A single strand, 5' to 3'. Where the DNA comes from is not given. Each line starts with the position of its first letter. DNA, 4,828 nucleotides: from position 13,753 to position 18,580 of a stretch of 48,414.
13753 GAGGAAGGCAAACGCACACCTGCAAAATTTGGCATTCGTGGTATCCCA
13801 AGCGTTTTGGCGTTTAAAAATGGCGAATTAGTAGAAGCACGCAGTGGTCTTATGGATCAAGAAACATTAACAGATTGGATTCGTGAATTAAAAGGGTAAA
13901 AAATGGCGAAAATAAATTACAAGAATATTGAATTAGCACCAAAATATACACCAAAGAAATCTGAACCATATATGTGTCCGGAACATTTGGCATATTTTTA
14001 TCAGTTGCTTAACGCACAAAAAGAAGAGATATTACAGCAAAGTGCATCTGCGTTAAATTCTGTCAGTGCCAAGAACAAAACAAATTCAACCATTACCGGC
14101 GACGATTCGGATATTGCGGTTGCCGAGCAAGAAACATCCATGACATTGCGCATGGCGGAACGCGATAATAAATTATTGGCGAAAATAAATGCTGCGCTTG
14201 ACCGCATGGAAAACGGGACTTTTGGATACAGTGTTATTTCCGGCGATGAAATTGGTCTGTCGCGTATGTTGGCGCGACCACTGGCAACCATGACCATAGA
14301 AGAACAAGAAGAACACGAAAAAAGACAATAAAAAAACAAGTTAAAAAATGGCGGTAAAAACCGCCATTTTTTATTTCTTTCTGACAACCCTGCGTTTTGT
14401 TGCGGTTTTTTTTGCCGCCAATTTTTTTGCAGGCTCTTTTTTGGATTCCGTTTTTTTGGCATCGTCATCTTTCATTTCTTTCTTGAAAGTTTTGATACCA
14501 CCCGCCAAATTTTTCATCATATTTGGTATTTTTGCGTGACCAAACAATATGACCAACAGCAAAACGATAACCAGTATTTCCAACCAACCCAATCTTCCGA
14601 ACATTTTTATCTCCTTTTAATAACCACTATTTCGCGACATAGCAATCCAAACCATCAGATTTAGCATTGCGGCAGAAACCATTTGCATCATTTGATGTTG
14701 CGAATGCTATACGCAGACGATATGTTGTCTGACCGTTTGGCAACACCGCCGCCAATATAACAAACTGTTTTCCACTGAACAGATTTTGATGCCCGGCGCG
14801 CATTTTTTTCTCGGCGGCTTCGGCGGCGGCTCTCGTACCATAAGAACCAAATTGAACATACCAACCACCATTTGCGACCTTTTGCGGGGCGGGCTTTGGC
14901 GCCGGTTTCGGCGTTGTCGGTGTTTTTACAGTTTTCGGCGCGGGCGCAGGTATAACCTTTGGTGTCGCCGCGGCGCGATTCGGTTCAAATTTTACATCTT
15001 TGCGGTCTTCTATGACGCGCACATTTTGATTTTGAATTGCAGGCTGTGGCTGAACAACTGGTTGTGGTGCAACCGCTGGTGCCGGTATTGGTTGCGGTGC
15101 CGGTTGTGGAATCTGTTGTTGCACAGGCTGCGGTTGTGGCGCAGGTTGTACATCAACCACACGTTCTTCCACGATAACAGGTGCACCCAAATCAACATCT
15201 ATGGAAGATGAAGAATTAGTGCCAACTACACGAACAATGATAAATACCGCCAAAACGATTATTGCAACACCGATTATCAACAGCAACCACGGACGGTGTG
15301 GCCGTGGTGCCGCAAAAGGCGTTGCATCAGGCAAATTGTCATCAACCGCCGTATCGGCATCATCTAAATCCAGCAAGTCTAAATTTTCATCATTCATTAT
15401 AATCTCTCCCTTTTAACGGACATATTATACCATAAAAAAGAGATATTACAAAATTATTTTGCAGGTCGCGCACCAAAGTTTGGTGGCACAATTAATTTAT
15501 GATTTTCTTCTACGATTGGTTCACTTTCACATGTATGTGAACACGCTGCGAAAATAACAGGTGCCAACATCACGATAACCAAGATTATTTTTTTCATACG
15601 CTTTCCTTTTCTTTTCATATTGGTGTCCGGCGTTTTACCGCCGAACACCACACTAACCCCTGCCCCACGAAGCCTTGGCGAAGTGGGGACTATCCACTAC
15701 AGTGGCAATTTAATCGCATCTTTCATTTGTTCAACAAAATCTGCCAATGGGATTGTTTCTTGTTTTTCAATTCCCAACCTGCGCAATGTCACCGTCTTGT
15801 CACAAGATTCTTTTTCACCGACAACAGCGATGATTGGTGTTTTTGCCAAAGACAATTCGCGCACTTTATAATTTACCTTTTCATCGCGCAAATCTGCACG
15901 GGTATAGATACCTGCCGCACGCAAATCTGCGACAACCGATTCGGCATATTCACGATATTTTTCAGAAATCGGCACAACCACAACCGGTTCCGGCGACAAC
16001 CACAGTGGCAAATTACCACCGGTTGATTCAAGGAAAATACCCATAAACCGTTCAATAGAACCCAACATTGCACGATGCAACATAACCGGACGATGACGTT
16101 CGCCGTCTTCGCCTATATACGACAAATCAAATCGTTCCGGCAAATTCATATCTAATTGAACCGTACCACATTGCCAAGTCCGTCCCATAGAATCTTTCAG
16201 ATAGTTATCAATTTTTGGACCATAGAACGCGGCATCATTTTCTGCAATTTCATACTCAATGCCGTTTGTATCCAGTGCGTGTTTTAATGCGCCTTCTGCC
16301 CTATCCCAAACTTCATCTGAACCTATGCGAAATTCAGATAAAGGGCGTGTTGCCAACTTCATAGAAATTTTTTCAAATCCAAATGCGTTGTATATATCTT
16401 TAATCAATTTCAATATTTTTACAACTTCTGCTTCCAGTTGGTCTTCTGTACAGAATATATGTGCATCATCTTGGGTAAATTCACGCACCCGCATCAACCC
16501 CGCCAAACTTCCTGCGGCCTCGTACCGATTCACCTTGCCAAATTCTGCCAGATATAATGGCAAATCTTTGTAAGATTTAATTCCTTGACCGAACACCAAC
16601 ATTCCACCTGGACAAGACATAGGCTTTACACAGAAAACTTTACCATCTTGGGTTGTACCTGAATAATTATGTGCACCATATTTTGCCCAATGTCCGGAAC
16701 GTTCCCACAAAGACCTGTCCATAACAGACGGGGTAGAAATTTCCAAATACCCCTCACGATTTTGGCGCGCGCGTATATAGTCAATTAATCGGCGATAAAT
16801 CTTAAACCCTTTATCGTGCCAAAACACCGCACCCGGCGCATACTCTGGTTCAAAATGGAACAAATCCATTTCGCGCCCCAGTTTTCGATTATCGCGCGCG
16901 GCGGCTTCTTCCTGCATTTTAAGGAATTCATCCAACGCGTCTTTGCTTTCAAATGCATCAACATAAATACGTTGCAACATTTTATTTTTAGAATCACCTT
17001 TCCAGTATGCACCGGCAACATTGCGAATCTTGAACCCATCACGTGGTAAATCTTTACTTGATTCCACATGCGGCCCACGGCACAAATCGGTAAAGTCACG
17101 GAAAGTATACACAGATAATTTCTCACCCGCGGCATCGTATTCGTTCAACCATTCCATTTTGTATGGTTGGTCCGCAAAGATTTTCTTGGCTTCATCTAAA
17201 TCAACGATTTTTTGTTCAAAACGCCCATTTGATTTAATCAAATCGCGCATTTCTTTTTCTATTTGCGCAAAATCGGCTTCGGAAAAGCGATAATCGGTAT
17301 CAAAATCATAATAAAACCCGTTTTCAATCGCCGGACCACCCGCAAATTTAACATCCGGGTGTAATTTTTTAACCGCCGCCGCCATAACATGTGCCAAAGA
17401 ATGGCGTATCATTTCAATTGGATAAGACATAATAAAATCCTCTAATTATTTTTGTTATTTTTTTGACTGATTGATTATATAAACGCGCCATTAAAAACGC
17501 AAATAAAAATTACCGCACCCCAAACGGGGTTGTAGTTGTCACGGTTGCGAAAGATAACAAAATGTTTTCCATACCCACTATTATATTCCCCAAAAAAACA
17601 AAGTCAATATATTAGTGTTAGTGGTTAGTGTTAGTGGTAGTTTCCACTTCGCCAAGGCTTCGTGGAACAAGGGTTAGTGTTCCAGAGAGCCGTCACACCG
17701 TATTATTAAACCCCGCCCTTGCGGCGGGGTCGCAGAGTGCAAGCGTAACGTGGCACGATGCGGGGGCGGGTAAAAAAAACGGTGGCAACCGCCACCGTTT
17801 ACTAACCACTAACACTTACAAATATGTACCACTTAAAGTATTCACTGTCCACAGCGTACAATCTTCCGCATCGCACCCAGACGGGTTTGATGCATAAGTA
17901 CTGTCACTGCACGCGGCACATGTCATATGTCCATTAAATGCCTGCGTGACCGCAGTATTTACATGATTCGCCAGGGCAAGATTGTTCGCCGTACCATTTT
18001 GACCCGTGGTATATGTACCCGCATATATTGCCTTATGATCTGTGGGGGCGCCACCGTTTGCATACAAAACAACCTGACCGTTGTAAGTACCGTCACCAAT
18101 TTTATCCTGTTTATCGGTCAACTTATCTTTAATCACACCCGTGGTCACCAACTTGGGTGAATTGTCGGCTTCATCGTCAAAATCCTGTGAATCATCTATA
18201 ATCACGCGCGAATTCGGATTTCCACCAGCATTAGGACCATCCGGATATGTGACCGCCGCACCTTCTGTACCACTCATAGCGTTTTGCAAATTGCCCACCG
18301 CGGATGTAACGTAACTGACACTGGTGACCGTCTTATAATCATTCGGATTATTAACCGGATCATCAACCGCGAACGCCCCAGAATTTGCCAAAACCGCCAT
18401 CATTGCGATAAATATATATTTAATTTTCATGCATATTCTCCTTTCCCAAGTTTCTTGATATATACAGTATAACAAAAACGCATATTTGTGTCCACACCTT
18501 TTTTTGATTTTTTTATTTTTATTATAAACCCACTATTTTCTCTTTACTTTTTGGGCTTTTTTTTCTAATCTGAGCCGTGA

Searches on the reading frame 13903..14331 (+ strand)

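Call 73: search_protein_families(library=pfam, proteins=[window:13903-14331:+], max_evalue=0.001)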
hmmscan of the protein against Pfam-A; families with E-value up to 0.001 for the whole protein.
window:13903-14331:+ (142 aa): 2 families
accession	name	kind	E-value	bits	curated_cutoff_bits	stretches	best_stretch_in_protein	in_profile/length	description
PF21157.2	DksA_N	-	1.3e-13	51.4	27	1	29-101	2-70/71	DnaK suppressor protein DksA, N-terminal domain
PF01258.23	zf-dskA_traR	-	0.00085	19.7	24.9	0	114-140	10-36/36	Prokaryotic dksA/traR C4-type zinc finger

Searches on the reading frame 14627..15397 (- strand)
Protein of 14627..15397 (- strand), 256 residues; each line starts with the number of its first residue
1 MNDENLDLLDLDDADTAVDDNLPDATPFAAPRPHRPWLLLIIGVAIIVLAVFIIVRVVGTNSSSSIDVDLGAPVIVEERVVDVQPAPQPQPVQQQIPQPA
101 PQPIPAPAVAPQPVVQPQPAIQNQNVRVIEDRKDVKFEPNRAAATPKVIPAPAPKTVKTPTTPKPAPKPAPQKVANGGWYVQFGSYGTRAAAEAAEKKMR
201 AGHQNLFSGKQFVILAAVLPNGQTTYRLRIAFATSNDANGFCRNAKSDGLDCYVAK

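Call 73: search_protein_families(library=pfam, proteins=[window:14627-15397:-], max_evalue=0.001)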
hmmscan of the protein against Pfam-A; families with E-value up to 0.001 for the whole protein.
window:14627-15397:- (256 aa): 1 family
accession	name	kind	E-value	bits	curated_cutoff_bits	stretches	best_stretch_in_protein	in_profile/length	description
PF05036.18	SPOR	-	1.1e-11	45.3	21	1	175-255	1-75/76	SPOR domain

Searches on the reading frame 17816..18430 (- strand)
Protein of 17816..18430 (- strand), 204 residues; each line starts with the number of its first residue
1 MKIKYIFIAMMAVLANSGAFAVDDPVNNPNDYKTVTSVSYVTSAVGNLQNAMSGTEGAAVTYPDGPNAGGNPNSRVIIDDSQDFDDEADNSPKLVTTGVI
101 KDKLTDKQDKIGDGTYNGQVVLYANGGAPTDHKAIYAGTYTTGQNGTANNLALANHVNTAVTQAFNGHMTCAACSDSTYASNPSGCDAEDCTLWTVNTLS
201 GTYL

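Call 50: find_homologous_proteins(query=window:17816-18430:-, max_evalue=0.01)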
Query window:17816-18430:- (204 aa): 11 proteins with E <= 0.01 among 115 candidates.
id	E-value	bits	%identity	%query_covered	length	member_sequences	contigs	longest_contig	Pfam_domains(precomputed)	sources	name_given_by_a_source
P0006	3.1e-130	450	100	100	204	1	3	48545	-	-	-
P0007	8.1e-108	377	89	100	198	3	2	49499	-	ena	-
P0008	2.9e-99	349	83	100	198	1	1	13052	-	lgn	-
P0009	6.6e-99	348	81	100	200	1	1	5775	-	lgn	-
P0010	3.9e-87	309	77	100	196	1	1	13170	-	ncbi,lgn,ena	-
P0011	7.9e-85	302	75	100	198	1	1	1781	-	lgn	-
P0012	1.1e-80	288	73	100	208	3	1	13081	-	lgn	-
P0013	1.0e-65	239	63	100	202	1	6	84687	-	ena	-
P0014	7.9e-47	178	55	100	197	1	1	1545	-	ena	-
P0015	5.6e-40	155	51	100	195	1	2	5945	-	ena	-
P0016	3.7e-37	146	50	100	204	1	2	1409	-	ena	-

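Call 53: find_encoding_contigs(protein=P0007, flank=10000, max_places=4)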
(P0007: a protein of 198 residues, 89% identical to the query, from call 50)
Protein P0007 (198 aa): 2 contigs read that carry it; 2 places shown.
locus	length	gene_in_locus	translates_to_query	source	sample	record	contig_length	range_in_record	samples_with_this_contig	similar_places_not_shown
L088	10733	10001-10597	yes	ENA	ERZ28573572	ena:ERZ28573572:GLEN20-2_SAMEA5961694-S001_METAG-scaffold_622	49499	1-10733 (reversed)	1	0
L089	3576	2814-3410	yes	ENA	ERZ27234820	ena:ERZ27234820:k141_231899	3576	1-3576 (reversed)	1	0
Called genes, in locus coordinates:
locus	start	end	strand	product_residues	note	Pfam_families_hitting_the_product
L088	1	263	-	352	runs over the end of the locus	PF03739:LptF_LptG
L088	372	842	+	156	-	PF03449:GreA_GreB_N, PF01272:GreA_GreB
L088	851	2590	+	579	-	PF13589:HATPase_c_3, PF01119:DNA_mis_repair, PF08676:MutL_C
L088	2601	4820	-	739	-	PF17854:FtsK_alpha, PF01580:FtsK_SpoIIIE, PF01935:DUF87 (weak), PF09397:FtsK_gamma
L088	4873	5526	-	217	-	PF01569:PAP2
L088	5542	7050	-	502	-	PF00595:PDZ (weak), PF17820:PDZ_6 (weak), PF03572:Peptidase_S41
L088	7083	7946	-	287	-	PF07549:Sec_GG, PF02355:SecD_SecF_C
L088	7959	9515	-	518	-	PF21760:SecD_1st, PF22599:SecDF_P1_head, PF02355:SecD_SecF_C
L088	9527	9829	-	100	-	PF02699:YajC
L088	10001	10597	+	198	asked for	-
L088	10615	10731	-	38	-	?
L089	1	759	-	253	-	?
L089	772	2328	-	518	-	PF21760:SecD_1st, PF22599:SecDF_P1_head, PF02355:SecD_SecF_C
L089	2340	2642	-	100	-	PF02699:YajC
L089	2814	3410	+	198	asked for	-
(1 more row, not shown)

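Call 54: find_encoding_contigs(protein=P0013, flank=10000, max_places=6)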
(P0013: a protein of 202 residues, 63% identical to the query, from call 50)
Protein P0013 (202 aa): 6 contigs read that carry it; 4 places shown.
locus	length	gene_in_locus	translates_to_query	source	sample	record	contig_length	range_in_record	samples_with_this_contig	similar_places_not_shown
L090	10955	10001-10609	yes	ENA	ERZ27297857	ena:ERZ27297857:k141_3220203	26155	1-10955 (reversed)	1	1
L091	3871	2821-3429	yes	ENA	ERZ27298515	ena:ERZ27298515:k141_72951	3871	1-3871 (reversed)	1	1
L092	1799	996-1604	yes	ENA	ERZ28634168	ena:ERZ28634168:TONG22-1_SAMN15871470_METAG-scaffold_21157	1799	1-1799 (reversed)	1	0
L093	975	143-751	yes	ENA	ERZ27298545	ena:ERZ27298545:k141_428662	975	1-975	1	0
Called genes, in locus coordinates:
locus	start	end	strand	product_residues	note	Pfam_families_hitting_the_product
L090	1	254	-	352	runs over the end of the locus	PF03739:LptF_LptG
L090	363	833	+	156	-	PF03449:GreA_GreB_N, PF01272:GreA_GreB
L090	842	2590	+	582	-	PF13589:HATPase_c_3, PF01119:DNA_mis_repair, PF08676:MutL_C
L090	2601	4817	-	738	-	PF17854:FtsK_alpha, PF01580:FtsK_SpoIIIE, PF01935:DUF87 (weak), PF09397:FtsK_gamma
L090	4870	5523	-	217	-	PF01569:PAP2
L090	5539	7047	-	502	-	PF00595:PDZ (weak), PF17820:PDZ_6 (weak), PF03572:Peptidase_S41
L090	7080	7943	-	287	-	PF07549:Sec_GG, PF02355:SecD_SecF_C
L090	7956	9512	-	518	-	PF21760:SecD_1st, PF22599:SecDF_P1_head, PF02355:SecD_SecF_C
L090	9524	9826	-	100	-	PF02699:YajC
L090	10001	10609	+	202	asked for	-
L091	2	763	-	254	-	?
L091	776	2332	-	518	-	PF21760:SecD_1st, PF22599:SecDF_P1_head, PF02355:SecD_SecF_C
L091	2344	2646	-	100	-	PF02699:YajC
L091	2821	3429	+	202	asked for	-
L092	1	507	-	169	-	?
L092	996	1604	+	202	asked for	-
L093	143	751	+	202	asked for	-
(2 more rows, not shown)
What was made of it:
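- On Modular interspersed repeats (BOX/REP-like): Contigs break at the arrays, which points to repeats or to heterogeneity (calls 53, 54).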

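Call 59: find_encoding_contigs(protein=P0010, flank=3000, max_places=4)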
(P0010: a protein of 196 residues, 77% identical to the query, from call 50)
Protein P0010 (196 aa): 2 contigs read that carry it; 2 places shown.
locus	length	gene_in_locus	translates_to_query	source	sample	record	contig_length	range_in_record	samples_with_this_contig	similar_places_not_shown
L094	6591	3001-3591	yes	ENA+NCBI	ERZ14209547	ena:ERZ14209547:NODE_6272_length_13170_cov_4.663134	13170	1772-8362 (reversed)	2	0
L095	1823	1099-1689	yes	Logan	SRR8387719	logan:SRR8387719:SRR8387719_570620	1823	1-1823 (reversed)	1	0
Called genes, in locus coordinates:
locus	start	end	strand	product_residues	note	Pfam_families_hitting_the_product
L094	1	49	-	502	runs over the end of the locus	PF00595:PDZ (weak), PF17820:PDZ_6 (weak), PF03572:Peptidase_S41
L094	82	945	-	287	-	PF07549:Sec_GG, PF02355:SecD_SecF_C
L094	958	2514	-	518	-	PF21760:SecD_1st, PF22599:SecDF_P1_head, PF02355:SecD_SecF_C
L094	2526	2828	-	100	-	PF02699:YajC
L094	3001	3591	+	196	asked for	-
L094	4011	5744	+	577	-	PF07973:tRNA_SAD, PF00587:tRNA-synt_2b, PF03129:HGTP_anticodon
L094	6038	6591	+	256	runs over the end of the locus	PF05036:SPOR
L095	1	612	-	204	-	?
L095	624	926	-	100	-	PF02699:YajC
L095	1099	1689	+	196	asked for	-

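Call 60: find_encoding_contigs(protein=P0015, flank=3000, max_places=4)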
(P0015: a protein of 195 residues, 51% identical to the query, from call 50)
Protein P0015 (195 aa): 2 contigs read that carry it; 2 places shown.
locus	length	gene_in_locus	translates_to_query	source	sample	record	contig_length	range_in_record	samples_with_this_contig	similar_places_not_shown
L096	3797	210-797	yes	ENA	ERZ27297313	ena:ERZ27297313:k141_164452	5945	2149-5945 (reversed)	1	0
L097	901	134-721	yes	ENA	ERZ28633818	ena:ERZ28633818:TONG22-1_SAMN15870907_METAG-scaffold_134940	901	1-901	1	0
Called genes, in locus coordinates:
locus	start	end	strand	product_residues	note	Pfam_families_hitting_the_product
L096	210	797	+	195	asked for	-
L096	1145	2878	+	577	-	PF07973:tRNA_SAD, PF00587:tRNA-synt_2b, PF03129:HGTP_anticodon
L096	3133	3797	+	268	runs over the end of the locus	PF05036:SPOR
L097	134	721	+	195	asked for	-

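Call 61: find_encoding_contigs(protein=P0012, flank=3000, max_places=4)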
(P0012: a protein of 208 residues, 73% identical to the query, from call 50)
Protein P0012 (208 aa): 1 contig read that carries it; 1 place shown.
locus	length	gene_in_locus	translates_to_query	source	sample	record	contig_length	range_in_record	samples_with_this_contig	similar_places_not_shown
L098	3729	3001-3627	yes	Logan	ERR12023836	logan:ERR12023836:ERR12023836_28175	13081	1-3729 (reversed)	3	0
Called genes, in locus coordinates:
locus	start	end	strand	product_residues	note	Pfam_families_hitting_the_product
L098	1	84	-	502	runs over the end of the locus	PF00595:PDZ (weak), PF17820:PDZ_6 (weak), PF03572:Peptidase_S41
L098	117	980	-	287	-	PF07549:Sec_GG, PF02355:SecD_SecF_C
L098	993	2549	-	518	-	PF21760:SecD_1st, PF22599:SecDF_P1_head, PF02355:SecD_SecF_C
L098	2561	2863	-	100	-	PF02699:YajC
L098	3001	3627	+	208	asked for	-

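Call 82: search_protein_families(library=pfam, proteins=[window:17816-18430:-], max_evalue=0.1)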
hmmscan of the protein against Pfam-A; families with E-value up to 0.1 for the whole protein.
window:17816-18430:- (204 aa): 0 families
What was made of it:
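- Tried and rejected: The family proteins have no Pfam domain (call 82).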

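Call 84: find_encoding_contigs(protein=P0016, flank=3000, max_places=4)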
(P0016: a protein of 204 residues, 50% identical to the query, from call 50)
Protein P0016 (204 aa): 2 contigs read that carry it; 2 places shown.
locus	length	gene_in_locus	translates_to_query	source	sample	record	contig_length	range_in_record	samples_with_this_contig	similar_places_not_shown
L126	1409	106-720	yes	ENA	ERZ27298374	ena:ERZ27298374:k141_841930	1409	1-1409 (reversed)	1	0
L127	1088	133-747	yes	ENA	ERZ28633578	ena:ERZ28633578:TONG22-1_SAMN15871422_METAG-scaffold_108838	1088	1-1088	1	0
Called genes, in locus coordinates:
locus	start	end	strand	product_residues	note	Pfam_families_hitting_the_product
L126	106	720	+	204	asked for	-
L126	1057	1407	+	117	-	?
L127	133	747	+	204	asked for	-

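Call 85: find_encoding_contigs(protein=P0009, flank=3000, max_places=4)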
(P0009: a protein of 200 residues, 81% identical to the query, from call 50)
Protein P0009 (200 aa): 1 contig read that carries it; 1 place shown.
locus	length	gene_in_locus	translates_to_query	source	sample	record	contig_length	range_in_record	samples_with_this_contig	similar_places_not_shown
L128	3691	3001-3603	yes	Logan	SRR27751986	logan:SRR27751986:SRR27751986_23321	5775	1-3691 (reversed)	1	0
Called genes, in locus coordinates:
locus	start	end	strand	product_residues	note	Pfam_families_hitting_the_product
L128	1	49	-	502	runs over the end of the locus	PF00595:PDZ (weak), PF17820:PDZ_6 (weak), PF03572:Peptidase_S41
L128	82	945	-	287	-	PF07549:Sec_GG, PF02355:SecD_SecF_C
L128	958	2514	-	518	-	PF21760:SecD_1st, PF22599:SecDF_P1_head, PF02355:SecD_SecF_C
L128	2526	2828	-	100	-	PF02699:YajC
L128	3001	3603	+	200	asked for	-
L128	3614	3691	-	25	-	?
